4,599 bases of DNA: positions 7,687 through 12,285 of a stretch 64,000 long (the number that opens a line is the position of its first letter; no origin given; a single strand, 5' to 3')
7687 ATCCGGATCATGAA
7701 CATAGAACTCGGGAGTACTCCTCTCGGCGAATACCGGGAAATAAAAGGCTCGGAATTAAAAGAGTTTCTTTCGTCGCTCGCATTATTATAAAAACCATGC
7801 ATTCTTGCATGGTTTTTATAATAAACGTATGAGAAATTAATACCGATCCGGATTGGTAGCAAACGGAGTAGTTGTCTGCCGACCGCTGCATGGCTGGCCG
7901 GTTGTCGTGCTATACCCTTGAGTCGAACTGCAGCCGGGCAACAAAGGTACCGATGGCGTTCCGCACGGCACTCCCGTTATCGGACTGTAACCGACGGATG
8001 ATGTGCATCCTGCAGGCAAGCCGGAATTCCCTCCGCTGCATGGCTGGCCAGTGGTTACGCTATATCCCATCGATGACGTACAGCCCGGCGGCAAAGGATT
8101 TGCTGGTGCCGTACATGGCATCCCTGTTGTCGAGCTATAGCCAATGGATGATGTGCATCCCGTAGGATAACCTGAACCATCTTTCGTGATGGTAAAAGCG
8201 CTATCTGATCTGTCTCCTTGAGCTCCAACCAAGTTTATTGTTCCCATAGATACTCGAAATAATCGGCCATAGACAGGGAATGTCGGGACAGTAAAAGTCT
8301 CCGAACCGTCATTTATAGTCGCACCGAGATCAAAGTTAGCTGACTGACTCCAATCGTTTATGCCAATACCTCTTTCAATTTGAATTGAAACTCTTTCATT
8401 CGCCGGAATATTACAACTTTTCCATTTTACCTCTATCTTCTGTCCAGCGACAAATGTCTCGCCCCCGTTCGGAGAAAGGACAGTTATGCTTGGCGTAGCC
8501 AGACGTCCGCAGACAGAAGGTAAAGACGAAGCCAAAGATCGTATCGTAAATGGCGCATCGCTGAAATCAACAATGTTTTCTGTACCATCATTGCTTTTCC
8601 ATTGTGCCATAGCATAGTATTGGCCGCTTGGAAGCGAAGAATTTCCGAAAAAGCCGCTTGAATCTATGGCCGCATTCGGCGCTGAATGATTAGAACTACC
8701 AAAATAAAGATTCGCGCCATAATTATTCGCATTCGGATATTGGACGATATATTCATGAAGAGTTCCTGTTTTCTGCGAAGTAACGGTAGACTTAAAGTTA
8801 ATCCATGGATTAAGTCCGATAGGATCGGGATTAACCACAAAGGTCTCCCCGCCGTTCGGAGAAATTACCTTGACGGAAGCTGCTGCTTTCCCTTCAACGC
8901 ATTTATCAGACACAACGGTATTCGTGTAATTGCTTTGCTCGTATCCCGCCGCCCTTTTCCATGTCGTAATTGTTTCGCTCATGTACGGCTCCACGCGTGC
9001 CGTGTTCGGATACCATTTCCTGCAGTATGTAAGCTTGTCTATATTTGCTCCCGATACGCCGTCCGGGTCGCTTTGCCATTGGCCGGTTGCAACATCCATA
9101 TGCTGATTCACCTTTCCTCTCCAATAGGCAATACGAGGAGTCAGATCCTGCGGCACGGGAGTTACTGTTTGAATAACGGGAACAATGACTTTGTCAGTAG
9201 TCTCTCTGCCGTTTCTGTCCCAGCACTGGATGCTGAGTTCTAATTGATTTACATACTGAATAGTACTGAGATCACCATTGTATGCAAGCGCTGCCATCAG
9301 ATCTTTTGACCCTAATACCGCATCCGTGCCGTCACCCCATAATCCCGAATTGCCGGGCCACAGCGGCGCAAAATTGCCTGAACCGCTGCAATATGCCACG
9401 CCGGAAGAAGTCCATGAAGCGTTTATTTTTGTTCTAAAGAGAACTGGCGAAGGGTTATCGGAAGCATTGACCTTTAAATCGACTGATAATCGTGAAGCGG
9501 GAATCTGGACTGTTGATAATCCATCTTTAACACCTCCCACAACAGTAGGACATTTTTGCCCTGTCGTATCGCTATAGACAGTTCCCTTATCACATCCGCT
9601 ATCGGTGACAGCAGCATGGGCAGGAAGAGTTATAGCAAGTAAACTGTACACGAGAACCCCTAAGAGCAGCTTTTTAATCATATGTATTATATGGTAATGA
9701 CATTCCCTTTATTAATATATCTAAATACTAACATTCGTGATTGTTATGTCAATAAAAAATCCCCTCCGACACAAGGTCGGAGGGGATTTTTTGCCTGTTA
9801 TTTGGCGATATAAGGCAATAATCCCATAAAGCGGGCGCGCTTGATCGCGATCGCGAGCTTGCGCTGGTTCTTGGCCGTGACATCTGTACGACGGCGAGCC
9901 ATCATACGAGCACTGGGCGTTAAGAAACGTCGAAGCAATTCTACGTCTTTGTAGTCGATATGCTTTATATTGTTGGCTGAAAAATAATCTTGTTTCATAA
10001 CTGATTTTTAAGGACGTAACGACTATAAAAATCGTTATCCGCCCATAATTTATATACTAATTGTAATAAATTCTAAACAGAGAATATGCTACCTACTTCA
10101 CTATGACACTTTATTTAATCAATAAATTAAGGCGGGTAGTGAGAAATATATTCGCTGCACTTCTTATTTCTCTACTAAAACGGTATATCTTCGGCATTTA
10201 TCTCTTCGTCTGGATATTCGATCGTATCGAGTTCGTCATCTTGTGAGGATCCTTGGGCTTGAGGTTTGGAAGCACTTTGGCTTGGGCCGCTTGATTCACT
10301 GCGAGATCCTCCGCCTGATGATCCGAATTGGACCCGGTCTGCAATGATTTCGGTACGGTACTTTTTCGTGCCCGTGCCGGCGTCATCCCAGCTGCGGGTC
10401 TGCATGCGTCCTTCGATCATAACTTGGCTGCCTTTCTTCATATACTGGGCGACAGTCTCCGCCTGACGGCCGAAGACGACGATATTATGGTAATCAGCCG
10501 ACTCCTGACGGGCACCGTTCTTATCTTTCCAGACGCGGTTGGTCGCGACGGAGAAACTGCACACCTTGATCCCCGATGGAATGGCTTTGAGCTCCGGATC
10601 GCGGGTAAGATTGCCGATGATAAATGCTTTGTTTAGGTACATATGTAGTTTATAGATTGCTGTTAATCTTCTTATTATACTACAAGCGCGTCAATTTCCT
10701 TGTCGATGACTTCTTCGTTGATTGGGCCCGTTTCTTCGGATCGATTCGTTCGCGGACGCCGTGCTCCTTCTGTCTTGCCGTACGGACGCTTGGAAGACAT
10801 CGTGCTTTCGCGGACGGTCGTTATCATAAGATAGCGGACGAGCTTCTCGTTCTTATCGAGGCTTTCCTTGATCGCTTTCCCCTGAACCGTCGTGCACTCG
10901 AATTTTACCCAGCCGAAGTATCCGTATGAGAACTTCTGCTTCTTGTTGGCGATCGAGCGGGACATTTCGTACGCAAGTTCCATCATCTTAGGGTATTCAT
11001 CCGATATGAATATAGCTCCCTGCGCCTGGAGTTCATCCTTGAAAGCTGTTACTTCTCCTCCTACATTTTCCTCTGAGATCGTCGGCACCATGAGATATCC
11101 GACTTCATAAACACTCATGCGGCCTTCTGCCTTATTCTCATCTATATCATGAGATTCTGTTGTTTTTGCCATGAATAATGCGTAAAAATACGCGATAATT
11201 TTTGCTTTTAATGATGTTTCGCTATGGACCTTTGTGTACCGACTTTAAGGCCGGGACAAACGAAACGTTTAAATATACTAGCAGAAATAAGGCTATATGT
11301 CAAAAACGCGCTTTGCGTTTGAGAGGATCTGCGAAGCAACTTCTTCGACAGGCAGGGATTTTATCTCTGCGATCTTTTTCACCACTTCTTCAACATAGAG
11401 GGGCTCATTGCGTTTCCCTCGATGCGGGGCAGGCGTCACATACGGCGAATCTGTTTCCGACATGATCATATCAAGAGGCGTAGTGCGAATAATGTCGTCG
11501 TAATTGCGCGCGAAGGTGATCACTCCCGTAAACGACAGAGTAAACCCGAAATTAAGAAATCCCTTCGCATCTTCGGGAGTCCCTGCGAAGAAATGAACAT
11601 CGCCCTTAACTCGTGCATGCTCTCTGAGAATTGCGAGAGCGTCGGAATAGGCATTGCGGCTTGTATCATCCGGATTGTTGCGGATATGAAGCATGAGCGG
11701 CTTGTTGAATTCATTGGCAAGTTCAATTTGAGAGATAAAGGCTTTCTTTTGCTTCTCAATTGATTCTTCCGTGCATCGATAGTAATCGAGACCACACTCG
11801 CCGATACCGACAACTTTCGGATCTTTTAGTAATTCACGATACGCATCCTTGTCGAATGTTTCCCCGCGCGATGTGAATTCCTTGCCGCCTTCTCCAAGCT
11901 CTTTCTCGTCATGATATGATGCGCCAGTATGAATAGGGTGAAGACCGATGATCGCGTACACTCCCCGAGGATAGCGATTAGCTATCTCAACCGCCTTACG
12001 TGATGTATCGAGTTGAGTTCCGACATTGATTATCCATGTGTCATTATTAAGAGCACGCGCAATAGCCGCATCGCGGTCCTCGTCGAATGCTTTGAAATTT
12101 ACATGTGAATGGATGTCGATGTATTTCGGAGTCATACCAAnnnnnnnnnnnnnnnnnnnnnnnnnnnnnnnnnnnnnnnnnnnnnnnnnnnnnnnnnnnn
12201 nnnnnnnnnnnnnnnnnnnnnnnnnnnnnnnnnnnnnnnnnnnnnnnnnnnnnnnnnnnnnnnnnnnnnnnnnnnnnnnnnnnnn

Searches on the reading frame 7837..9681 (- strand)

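Call 75: search_protein_families(library=pfam, proteins=[window:7837-9681:-], max_evalue=0.0001)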
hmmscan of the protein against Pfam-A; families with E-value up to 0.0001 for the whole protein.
window:7837-9681:- (614 aa): 1 family
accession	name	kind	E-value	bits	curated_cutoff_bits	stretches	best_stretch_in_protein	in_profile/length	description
PF02177.21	APP_N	-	1.2e-10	42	22.1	1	182-268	2-93/100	Amyloid A4 N-terminal heparin-binding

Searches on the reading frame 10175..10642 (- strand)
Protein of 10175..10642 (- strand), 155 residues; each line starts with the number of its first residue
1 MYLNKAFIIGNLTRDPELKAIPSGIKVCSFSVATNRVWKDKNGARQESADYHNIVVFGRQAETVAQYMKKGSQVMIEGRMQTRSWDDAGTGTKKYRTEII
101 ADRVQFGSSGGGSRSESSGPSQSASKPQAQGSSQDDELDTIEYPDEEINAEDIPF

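Call 31: search_protein_families(library=pfam, proteins=[window:10175-10642:-], max_evalue=0.0001)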
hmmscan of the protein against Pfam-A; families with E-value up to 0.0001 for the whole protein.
window:10175-10642:- (155 aa): 1 family
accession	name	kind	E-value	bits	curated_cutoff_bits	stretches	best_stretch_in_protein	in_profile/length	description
PF00436.31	SSB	-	3.6e-40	136.7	26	1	3-106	1-103/104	Single-strand binding protein family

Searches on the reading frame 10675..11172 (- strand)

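Call 31: search_protein_families(library=pfam, proteins=[window:10675-11172:-], max_evalue=0.0001)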
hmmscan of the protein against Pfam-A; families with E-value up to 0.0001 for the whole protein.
window:10675-11172:- (165 aa): 1 family
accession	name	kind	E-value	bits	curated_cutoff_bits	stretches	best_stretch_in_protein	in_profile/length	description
PF01250.22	Ribosomal_S6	-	5.2e-08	33.4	27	1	22-117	2-89/90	Ribosomal protein S6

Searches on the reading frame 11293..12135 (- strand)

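Call 31: search_protein_families(library=pfam, proteins=[window:11293-12135:-], max_evalue=0.0001)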
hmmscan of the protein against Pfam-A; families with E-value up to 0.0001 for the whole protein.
window:11293-12135:- (280 aa): 1 family
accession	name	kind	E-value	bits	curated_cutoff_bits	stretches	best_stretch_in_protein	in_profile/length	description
PF01026.27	TatD_DNase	-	6.8e-72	242.3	27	1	6-278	1-252/253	TatD related DNase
